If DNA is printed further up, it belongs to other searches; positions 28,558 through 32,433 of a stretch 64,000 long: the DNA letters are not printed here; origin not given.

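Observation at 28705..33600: Giant DUF4011/Upf1-like helicase look-alike in which every ATPase motif I can place is replaced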

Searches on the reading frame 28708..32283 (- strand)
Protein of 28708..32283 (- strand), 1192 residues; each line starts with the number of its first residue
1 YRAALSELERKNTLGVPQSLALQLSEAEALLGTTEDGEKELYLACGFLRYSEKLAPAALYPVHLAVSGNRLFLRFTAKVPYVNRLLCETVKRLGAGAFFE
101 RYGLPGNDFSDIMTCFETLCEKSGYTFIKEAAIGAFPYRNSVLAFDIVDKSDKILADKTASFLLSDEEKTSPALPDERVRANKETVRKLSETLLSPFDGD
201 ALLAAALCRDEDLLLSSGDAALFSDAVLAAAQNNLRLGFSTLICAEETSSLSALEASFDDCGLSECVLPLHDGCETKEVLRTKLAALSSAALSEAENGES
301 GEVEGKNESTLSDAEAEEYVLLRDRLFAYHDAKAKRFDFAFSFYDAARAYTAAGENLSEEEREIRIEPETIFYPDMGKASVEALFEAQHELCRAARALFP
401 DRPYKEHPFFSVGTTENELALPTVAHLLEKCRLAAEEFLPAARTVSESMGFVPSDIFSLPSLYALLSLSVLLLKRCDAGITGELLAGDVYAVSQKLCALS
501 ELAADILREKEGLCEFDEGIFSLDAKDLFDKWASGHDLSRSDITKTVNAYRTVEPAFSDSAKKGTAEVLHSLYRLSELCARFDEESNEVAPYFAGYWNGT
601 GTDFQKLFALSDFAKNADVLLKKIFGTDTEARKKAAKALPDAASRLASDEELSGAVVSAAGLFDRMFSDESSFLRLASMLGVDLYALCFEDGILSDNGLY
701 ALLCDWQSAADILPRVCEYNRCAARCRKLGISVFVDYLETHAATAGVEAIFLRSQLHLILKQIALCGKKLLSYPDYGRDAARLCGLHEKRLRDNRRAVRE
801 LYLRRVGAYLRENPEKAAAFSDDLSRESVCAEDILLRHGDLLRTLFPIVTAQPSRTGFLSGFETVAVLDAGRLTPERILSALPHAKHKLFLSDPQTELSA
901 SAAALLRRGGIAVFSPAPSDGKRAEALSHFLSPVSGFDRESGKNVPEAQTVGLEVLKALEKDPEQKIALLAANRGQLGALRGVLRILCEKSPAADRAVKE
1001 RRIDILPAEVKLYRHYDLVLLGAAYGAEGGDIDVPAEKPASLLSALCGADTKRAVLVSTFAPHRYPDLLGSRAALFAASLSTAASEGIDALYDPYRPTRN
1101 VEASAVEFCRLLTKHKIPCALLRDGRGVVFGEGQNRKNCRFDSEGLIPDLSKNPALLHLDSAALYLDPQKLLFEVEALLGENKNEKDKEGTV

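Call 62: predict_structure(alignment_id=A4)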
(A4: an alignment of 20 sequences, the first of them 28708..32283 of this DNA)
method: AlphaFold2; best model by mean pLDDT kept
length: 1192 residues; sequences in the alignment: 20
mean_pLDDT: 80.9   pTM: 0.61
mean pLDDT of the five models: 80.9, 79.5, 77.7, 77.3, 76.0
residues with pLDDT >= 90: 326; 70-90: 664; 50-70: 127; < 50: 75
segments of 3 or more residues with pLDDT < 50: 12-17, 295-307, 555-559, 919-921, 1028-1037, 1089-1099, 1147-1153, 1182-1192
pLDDT, mean of each block of 10 residues (from residue 1): 50 50 78 68 82 78 79 73 61 56 64 79 79 77 74 86 83 70 84 85 91 87 91 93 91 89 89 82 87 50 48 87 87 86 91 86 86 90 94 94 92 87 93 93 90 89 93 82 86 89 88 79 79 65 81 57 76 86 86 82 87 90 89 89 85 89 88 91 89 90 92 93 94 95 92 93 81 78 87 88 90 90 84 85 93 87 93 88 92 84 91 73 70 76 85 92 90 84 89 88 84 86 62 48 73 84 53 65 65 43 82 79 70 75 57 67 88 82 44 31
secondary structure, 60 per line:
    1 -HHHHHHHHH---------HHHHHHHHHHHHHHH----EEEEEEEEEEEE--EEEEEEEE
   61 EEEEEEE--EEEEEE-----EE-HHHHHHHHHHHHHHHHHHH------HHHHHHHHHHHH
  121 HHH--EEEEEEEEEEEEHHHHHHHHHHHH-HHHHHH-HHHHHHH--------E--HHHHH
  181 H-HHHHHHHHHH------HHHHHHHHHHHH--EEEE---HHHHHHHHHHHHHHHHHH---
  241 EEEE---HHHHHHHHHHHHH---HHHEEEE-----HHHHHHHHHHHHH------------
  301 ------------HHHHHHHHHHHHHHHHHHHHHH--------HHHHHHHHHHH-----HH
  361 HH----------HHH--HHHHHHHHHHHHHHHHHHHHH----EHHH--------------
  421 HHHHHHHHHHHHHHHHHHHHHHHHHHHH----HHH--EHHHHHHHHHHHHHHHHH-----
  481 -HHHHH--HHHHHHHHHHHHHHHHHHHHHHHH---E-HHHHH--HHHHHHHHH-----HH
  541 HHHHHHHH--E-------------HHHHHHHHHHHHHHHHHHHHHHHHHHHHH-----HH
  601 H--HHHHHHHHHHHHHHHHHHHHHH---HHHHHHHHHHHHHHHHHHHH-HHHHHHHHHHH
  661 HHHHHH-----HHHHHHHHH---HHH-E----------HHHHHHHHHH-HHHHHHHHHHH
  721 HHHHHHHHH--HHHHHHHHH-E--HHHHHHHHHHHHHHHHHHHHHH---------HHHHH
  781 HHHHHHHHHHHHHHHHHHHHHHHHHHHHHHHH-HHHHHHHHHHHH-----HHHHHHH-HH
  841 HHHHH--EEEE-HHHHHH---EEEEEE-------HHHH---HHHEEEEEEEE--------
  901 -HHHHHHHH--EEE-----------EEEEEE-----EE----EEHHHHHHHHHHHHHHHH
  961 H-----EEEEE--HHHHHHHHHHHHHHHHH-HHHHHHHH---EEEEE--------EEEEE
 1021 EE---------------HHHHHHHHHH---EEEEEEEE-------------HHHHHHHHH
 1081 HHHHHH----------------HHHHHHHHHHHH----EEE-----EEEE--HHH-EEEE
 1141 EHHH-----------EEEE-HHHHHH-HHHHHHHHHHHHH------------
elements in order (helices of 4 or more, strands of 3 or more residues): H2-10 H20-34 E39-50 E53-67 E70-75 H84-102 H109-123 E126-137 H138-149 H151-156 H158-164 H176-181 H183-192 H199-210 E213-216 H220-237 E241-244 H248-260 E267-270 H276-288 H313-334 H343-353 H359-362 H378-398 H421-448 H459-475 H482-486 H489-512 H518-522 H525-533 H539-548 H565-593 H604-625 H629-648 H650-666 H672-680 H699-708 H710-729 H732-740 H745-766 H776-812 H814-825 H831-837 H839-845 E848-851 H853-858 E862-867 H875-878 E885-892 H902-909 E912-914 E926-931 H945-961 E967-971 H974-990 H992-999 E1003-1007 E1016-1022 H1038-1047 E1051-1058 H1072-1086 H1103-1114 E1119-1121 E1127-1130 E1137-1141 E1156-1159 H1161-1166 H1168-1180

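Call 65: fold_search(model_id=the predicted structure, library=pdb)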
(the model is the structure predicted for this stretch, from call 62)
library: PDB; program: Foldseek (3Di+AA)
matches with E <= 10: 1072; with E <= 0.001: 42
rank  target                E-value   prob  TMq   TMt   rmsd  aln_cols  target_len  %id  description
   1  8ftm_B                9.4e-07  1.00  0.15  0.22  20.7       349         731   11  Setx-ssRNA-ADP-SO4 complex (released 2023-10-25)
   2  9l5t_Y                3.3e-06  1.00  0.15  0.14   9.2       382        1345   13  Cryo-EM structure of the thermophile spliceosome (state B*Q2) (released 2025-03-12)
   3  9l5s_Y                3.3e-06  1.00  0.14  0.13  11.9       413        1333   12  Cryo-EM structure of the thermophile spliceosome (state B*Q1) (released 2025-03-12)
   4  5mqf_U                7.3e-06  1.00  0.15  0.14  15.1       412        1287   11  Cryo-EM structure of a human spliceosome activated for step 2 of splicing (C* complex) (released 2017-03-22)
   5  8ftm_A                1.2e-05  1.00  0.14  0.22  18.0       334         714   12  Setx-ssRNA-ADP-SO4 complex (released 2023-10-25)
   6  9qwn_A                1.3e-05  1.00  0.15  0.22   7.8       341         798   13  Human UPF1 in complex with the histone stem loop RNA (released 2025-12-03)
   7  6ff7_U                1.6e-05  1.00  0.15  0.14   9.2       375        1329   12  human Bact spliceosome core structure (released 2019-03-13)
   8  8ch6_y                1.7e-05  1.00  0.15  0.13  17.2       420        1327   13  Structure of a late-stage activated spliceosome (BAqr) arrested with a dominant-negative Aquarius mutant (state B comp (released 2023-05-10)
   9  2wjv_A                1.9e-05  1.00  0.15  0.21   8.1       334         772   15  Crystal structure of the complex between human nonsense mediated decay factors UPF1 and UPF2 (released 2009-07-07)
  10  9l5r_Y                2.0e-05  1.00  0.16  0.15   8.5       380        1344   13  Cryo-EM structure of the thermophile spliceosome (state ILS) (released 2025-03-12)
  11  4pj3                  2.1e-05  1.00  0.15  0.14   9.2       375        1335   11  Structural insight into the function and evolution of the spliceosomal helicase Aquarius, Structure of Aquarius in compl (released 2015-01-21)
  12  8ram_O                2.5e-05  1.00  0.14  0.22  10.9       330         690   13  Structure of Sen1 bound RNA Polymerase II pre-termination complex (released 2024-10-30)
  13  2wjv_B                2.7e-05  1.00  0.15  0.22   9.2       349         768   16  Crystal structure of the complex between human nonsense mediated decay factors UPF1 and UPF2 (released 2009-07-07)
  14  5xjc_Q                2.9e-05  1.00  0.15  0.14   9.2       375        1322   11  Cryo-EM structure of the human spliceosome just prior to exon ligation at 3.6 angstrom (released 2017-07-05)
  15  2xzl_A                3.2e-05  1.00  0.15  0.23   7.7       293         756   15  Upf1-RNA complex (released 2011-03-30)
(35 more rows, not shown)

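Call 87: search_protein_representatives(alignment_id=A5)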
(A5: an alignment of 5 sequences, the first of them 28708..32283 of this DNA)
Query: 5 sequences, 1200 profile positions. Proteins with E-value up to 0.001 (for the whole library): 2459; up to 1e-10: 711; up to 1e-30: 34. The best 150 are listed.
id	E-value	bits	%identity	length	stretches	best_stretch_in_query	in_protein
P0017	0.0e+00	1847.3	-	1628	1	2-1191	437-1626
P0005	0.0e+00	1841.7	-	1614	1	1-1199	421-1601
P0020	0.0e+00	1660.3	-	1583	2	559-1194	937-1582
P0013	0.0e+00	1619.3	-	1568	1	11-1192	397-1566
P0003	0.0e+00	1291.7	-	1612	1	1-1186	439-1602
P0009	0.0e+00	1226.4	-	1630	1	1-1189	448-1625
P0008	0.0e+00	1219.2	-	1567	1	22-1189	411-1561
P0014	0.0e+00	1204.1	-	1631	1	1-1191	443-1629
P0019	0.0e+00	1170.1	-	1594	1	34-1190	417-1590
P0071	9.6e-176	603.2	-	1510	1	11-1187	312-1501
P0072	9.8e-146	503.8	-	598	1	613-1197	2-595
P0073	1.5e-69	251.5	-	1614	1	37-1089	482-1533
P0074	4.5e-69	249.9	-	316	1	873-1192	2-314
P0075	1.0e-68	248.8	-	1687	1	10-1119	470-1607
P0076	4.8e-67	243.2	-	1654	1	179-1101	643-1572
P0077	3.0e-61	224.0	-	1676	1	35-1176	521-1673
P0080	2.0e-57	211.4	-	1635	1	22-1091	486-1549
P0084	1.9e-49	184.9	-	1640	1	13-1168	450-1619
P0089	4.3e-38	147.3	-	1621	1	39-1065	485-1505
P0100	6.9e-29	116.8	-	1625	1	38-1165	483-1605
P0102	2.5e-28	114.9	-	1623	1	19-1105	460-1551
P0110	3.8e-26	107.7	-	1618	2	204-754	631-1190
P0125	2.4e-24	101.8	-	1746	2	653-1017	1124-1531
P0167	4.8e-21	90.8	-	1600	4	927-1133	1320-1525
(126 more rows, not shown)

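Call 89: find_encoding_contigs(protein=P0077, flank=6000, max_places=2)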
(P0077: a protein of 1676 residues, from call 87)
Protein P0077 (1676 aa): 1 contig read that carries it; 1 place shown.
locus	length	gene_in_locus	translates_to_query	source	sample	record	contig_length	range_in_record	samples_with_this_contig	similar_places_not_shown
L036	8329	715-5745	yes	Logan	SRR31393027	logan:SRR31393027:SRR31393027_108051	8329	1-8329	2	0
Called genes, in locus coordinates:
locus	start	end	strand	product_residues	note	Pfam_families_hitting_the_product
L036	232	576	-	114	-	-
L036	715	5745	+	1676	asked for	-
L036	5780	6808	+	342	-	PF00022:Actin, PF06723:MreB_Mbl, PF00012:HSP70 (weak), PF11104:PilM_2 (faint), PF14450:FtsA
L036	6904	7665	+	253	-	PF00814:TsaD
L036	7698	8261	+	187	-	PF00156:Pribosyltran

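Call 90: find_encoding_contigs(protein=P0084, flank=6000, max_places=2)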
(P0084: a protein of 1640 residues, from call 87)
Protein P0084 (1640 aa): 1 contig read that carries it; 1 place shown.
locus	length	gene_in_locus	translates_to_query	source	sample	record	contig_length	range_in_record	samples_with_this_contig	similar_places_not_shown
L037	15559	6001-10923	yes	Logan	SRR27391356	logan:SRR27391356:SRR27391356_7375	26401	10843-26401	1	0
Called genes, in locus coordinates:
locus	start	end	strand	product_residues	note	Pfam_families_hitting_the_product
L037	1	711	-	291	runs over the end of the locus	PF00849:PseudoU_synth_2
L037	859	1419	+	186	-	PF02659:Mntp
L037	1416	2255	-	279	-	PF00768:Peptidase_S11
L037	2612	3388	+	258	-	PF01171:ATP_bind_3, PF03054:tRNA_Me_trans (weak)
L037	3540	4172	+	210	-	-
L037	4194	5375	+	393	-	-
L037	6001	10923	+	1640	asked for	-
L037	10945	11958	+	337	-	PF06723:MreB_Mbl, PF00022:Actin, PF00012:HSP70, PF14450:FtsA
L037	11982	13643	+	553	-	PF01676:Metalloenzyme, PF06415:iPGM_N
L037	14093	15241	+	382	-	PF00465:Fe-ADH, PF13685:Fe-ADH_2, PF25137:ADH_Fe_C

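Call 91: find_encoding_contigs(protein=P0102, flank=6000, max_places=2)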
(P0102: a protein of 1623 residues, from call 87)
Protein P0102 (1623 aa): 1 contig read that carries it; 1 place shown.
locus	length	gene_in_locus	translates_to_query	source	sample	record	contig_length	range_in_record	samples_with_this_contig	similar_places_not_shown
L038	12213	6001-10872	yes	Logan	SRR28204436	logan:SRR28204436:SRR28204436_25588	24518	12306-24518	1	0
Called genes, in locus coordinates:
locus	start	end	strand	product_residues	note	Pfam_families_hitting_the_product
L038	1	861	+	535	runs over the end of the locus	-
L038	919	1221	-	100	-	-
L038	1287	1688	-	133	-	-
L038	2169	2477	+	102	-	-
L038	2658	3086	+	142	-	-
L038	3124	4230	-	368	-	-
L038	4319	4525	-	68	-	-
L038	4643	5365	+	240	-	PF27840:ScmC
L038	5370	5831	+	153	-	PF00717:Peptidase_S24 (faint)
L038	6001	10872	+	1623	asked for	-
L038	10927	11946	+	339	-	PF00022:Actin (weak), PF06723:MreB_Mbl, PF00012:HSP70, PF14450:FtsA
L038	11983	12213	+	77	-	?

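Call 96: list_cluster_members(proteins=[P0071, P0073, P0075, P0077, P0080, P0084, P0089, P0100, P0110, P0125])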
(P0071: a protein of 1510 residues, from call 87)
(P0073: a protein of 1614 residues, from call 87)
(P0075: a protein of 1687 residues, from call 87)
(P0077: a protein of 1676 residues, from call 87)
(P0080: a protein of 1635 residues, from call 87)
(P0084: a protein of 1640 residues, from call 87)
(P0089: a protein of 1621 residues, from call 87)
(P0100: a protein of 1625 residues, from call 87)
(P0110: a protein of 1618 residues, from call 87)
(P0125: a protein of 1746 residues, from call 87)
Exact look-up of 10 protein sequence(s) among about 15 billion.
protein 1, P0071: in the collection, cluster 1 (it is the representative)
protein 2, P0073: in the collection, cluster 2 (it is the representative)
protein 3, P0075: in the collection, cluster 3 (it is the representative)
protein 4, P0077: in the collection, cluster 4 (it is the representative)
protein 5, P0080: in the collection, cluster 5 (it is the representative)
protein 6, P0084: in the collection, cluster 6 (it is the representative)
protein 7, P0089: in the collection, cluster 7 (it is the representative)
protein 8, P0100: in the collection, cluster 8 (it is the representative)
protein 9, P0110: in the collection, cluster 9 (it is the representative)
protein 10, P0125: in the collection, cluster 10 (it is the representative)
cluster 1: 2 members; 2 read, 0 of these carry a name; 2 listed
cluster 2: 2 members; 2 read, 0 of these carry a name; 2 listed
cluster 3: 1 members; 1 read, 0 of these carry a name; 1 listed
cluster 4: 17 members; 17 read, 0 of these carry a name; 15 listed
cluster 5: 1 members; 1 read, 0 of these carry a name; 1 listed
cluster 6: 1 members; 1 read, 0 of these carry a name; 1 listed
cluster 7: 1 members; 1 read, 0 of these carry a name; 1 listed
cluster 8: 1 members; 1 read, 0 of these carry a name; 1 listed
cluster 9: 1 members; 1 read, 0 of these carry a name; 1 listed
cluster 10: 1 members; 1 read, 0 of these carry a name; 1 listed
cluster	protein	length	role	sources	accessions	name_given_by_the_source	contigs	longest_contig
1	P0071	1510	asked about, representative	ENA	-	-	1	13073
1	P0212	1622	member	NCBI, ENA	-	-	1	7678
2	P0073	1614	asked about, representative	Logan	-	-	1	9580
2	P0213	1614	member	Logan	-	-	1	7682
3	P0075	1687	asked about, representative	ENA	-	-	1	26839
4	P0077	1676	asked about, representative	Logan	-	-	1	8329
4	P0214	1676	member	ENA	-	-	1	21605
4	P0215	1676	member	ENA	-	-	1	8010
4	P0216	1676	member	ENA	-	-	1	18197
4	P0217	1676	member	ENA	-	-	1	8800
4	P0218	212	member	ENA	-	-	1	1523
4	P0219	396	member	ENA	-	-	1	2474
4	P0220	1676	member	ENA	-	-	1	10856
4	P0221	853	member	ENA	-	-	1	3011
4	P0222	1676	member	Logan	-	-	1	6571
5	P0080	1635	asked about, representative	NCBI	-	-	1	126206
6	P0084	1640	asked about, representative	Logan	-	-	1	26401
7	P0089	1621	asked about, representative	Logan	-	-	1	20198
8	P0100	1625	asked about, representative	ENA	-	-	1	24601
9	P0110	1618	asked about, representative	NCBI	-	-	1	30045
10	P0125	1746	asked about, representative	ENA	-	-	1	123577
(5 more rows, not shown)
